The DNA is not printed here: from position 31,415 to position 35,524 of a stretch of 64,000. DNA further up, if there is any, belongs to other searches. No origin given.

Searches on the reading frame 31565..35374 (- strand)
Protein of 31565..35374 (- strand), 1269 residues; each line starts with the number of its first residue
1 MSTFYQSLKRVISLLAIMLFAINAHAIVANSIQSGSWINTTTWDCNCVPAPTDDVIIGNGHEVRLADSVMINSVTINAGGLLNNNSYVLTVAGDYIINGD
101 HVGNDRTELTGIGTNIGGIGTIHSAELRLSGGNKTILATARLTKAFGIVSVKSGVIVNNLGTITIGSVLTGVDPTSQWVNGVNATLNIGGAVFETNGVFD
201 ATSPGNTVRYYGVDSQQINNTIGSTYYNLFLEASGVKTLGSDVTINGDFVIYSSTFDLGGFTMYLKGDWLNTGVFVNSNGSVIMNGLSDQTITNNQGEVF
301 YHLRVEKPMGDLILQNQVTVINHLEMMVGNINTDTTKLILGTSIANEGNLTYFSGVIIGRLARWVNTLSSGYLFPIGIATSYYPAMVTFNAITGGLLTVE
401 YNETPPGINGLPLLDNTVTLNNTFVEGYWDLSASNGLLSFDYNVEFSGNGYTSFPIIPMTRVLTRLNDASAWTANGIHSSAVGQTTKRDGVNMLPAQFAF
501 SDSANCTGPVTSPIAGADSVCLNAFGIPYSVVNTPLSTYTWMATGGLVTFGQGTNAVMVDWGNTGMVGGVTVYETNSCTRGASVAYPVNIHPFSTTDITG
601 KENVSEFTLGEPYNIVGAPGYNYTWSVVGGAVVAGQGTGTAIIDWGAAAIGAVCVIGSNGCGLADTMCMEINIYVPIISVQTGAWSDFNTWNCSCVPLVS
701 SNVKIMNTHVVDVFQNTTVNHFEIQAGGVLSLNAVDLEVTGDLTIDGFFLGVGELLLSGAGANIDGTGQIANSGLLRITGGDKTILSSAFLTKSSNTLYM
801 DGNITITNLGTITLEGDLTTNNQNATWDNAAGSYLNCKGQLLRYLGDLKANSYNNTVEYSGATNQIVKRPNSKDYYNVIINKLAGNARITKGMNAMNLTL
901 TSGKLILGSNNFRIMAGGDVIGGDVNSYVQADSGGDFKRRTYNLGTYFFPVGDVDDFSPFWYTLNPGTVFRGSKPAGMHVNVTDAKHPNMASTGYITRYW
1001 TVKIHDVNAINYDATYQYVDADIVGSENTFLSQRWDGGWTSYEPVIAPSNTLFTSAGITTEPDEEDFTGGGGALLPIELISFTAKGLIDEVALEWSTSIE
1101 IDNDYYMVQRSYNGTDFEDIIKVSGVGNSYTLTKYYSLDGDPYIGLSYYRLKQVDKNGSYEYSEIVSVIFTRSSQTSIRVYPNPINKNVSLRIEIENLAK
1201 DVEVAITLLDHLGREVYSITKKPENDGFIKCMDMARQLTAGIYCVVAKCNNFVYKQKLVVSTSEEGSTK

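Call 10: search_protein_families(library=pfam, proteins=[window:31565-35374:-])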
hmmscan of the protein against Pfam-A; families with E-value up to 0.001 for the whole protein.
window:31565-35374:- (1269 aa): 2 families
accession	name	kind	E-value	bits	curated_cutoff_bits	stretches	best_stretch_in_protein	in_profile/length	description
PF19408.5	PKD_6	-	1.2e-14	54.8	25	2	511-587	5-81/82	PKD-like domain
PF18962.6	Por_Secre_tail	-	3.7e-06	27.6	27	1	1180-1260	1-75/75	Secretion system C-terminal sorting domain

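Call 57: find_homologous_proteins(query=window:31565-35374:-, max_evalue=1e-60)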
Query window:31565-35374:- (1269 aa): 33 proteins with E <= 1e-60 among 8000 candidates.
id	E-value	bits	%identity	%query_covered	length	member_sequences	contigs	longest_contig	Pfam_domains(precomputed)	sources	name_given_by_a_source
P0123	0.0e+0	2859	100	100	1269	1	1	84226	PF19408.6,PF18962.8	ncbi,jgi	-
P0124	0.0e+0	1113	44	98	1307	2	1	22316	PF19408.6,PF18962.8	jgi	-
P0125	1.6e-283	962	34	72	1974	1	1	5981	PF19408.6,PF10162.15,PF15543.11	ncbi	ncbi:MAG: hypothetical protein AAGA85_18920, partial [Bacteroidota bacterium]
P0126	2.9e-257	875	45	70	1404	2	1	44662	PF19408.6,PF18962.8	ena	-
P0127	1.2e-246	840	36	67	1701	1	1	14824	PF19408.6,PF10162.15,PF18962.8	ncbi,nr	ncbi:MAG: T9SS type A sorting domain-containing protein [Bacteroidota bacterium]|nr:T9SS type A sort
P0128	1.9e-245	836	41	68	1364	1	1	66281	PF19408.6,PF18962.8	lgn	-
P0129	1.4e-233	796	36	99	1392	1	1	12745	PF19408.6,PF18962.8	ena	-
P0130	2.2e-215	736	40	69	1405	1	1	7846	PF18962.8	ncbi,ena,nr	ncbi:MAG: hypothetical protein COB85_06530 [Bacteroidetes bacterium]|nr:MAG: hypothetical protein CO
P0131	8.5e-215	734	41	69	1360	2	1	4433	PF19408.6,PF18962.8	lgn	-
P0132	5.0e-213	728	40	70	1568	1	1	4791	PF19408.6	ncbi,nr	ncbi:hypothetical protein JYU16_01845, partial [bacterium AH-315-M05]|nr:hypothetical protein [bacte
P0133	1.7e-205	703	38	69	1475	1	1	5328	PF19408.6,PF18962.8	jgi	jgi:hypothetical protein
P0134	3.0e-201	689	43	69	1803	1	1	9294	PF19408.6,PF18911.7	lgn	-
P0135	1.4e-199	684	42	68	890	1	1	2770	PF19408.6,PF10162.15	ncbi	ncbi:MAG: hypothetical protein ACE5DN_03335, partial [Flavobacteriales bacterium]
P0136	3.8e-196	672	36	68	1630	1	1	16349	PF19408.6,PF13573.13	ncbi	ncbi:MAG: hypothetical protein ABFS10_11620, partial [Bacteroidota bacterium]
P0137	1.7e-182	627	37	72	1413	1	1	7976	PF19408.6,PF18962.8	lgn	-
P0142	1.1e-165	571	39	55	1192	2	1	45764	PF19408.6,PF18962.8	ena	-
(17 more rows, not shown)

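Call 58: find_encoding_contigs(protein=P0126, flank=10000, max_places=2)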
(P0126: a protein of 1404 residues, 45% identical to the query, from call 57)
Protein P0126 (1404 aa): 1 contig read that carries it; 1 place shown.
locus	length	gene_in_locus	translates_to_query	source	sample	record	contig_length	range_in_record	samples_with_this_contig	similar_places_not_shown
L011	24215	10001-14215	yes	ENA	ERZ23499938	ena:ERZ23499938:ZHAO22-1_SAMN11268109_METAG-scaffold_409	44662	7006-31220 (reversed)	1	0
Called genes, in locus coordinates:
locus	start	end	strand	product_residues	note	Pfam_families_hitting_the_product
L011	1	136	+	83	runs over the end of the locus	-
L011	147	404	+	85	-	PF10049:DUF2283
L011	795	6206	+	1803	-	PF11974:bMG3, PF01835:MG2, PF17972:bMG5, PF17962:bMG6, PF07703:A2M_BRD, PF00207:A2M, PF07678:TED_complement, PF17973:bMG10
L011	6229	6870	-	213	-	PF00072:Response_reg, PF00196:GerE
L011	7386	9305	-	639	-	PF01839:FG-GAP (weak), PF14312:FG-GAP_2 (faint), PF01839:FG-GAP, PF13517:FG-GAP_3 (weak), PF01839:FG-GAP, PF18962:Por_Secre_tail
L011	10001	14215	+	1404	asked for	PF19408:PKD_6, PF18962:Por_Secre_tail (weak)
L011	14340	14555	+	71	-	PF04255:DUF433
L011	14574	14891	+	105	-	PF01909:NTP_transf_2, PF22600:MTPAP-like_central (weak), PF18765:Polbeta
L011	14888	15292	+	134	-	PF05168:HEPN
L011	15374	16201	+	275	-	PF07719:TPR_2 (faint), PF00515:TPR_1 (faint)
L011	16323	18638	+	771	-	PF07676:PD40, PF00691:OmpA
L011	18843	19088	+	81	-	-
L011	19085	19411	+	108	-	-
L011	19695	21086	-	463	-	PF00890:FAD_binding_2 (faint), PF01266:DAO (faint), PF01494:FAD_binding_3 (faint), PF03486:HI0933_like (faint), PF07992:Pyr_redox_2, PF13738:Pyr_redox_3, PF00070:Pyr_redox, PF02852:Pyr_redox_dim, +2 more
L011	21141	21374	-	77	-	-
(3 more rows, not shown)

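Call 59: find_encoding_contigs(protein=P0128, flank=10000, max_places=2)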
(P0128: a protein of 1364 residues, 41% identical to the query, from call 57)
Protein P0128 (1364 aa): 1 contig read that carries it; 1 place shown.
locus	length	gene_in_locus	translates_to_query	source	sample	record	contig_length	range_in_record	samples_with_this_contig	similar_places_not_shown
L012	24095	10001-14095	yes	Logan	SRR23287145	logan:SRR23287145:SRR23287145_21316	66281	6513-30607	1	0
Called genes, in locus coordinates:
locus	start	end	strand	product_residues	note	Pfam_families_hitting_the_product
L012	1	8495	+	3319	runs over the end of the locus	PF13573:SprB, PF13573:SprB, PF13573:SprB, PF00801:PKD, PF18911:PKD_4, PF00801:PKD (weak), PF18911:PKD_4, PF13585:CHU_C, +2 more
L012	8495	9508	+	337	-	PF11751:PorP_SprF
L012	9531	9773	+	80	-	-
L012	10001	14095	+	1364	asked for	PF19408:PKD_6, PF18962:Por_Secre_tail (weak)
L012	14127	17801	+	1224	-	PF13573:SprB, PF18962:Por_Secre_tail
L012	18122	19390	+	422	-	PF00691:OmpA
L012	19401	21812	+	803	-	-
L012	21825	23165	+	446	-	PF01554:MatE (weak)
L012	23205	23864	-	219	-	PF05050:Methyltransf_21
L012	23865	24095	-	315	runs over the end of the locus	PF13469:Sulfotransfer_3 (faint)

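Call 60: find_encoding_contigs(protein=P0129, flank=10000, max_places=2)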
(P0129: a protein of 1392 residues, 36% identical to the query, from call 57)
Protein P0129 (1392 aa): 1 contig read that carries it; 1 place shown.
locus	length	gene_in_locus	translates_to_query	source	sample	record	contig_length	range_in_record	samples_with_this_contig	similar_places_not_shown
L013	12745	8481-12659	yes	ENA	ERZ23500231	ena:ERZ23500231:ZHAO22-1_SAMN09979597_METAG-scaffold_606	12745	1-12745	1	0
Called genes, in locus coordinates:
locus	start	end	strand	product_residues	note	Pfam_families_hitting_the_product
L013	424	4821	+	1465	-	PF00873:ACR_tran, PF02321:OEP (weak)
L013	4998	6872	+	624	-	PF02384:N6_Mtase, PF20473:MmeI_Mtase (faint), PF07669:Eco57I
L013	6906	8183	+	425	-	PF25917:BSH_RND (weak), PF25919:BSH_CusB (weak), PF25973:BSH_CzcB, PF25984:BSH_YknX (weak), PF25893:HH_CzcB (weak), PF25944:Beta-barrel_RND (weak), PF25954:Beta-barrel_RND_2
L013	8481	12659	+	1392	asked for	PF19408:PKD_6, PF18962:Por_Secre_tail (weak)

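Call 65: find_encoding_contigs(protein=P0142, flank=10000, max_places=2)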
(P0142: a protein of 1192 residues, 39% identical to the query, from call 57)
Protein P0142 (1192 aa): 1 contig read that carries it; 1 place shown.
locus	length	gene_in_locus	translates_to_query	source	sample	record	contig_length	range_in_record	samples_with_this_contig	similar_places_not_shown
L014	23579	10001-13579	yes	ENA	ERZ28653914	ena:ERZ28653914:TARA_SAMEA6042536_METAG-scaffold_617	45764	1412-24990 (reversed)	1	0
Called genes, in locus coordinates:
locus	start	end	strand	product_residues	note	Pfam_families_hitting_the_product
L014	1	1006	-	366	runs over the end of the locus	-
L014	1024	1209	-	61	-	-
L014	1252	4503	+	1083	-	PF14870:PSII_BNR (faint), PF02012:BNR (faint), PF13088:BNR_2 (faint), PF15899:BNR_6 (faint), PF15902:Sortilin-Vps10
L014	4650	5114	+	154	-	-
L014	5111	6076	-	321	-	PF00425:Chorismate_bind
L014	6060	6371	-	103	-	PF20584:DUF6787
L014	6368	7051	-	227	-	PF00849:PseudoU_synth_2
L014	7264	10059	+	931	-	-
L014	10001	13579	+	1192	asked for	PF19408:PKD_6, PF18962:Por_Secre_tail (weak)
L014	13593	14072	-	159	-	PF05163:DinB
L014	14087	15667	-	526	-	PF00009:GTP_EFTU, PF00025:Arf (faint), PF01926:MMR_HSR1 (weak), PF22042:EF-G_D2, PF03144:GTP_EFTU_D2, PF16658:RF3_C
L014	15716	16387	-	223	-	-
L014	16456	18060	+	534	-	PF23526:AprA_N, PF23589:WHD_AprA, PF23525:Methyltransf_36, PF13847:Methyltransf_31 (faint)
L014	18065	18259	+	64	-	-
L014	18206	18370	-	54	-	-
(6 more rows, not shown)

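Call 66: find_encoding_contigs(protein=P0127, flank=10000, max_places=2)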
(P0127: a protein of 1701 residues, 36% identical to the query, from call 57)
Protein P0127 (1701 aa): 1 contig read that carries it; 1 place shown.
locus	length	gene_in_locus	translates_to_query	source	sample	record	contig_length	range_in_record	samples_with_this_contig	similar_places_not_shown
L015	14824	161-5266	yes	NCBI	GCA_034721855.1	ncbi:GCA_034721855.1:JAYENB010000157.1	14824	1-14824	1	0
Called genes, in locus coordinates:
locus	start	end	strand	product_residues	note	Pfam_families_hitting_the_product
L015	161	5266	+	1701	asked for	PF19408:PKD_6, PF10162:G8 (faint), PF19408:PKD_6, PF18962:Por_Secre_tail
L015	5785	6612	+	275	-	PF08282:Hydrolase_3, PF05116:S6PP (weak)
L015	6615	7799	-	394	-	PF28574:Transporter_N (weak), PF28560:PCD-like, PF28576:Transporter_C, PF02687:FtsX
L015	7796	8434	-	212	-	PF00005:ABC_tran, PF02463:SMC_N (weak)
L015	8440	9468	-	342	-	-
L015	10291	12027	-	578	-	PF04371:PAD_porph, PF18962:Por_Secre_tail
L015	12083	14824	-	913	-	PF01364:Peptidase_C25, PF03785:Peptidase_C25_C, PF18962:Por_Secre_tail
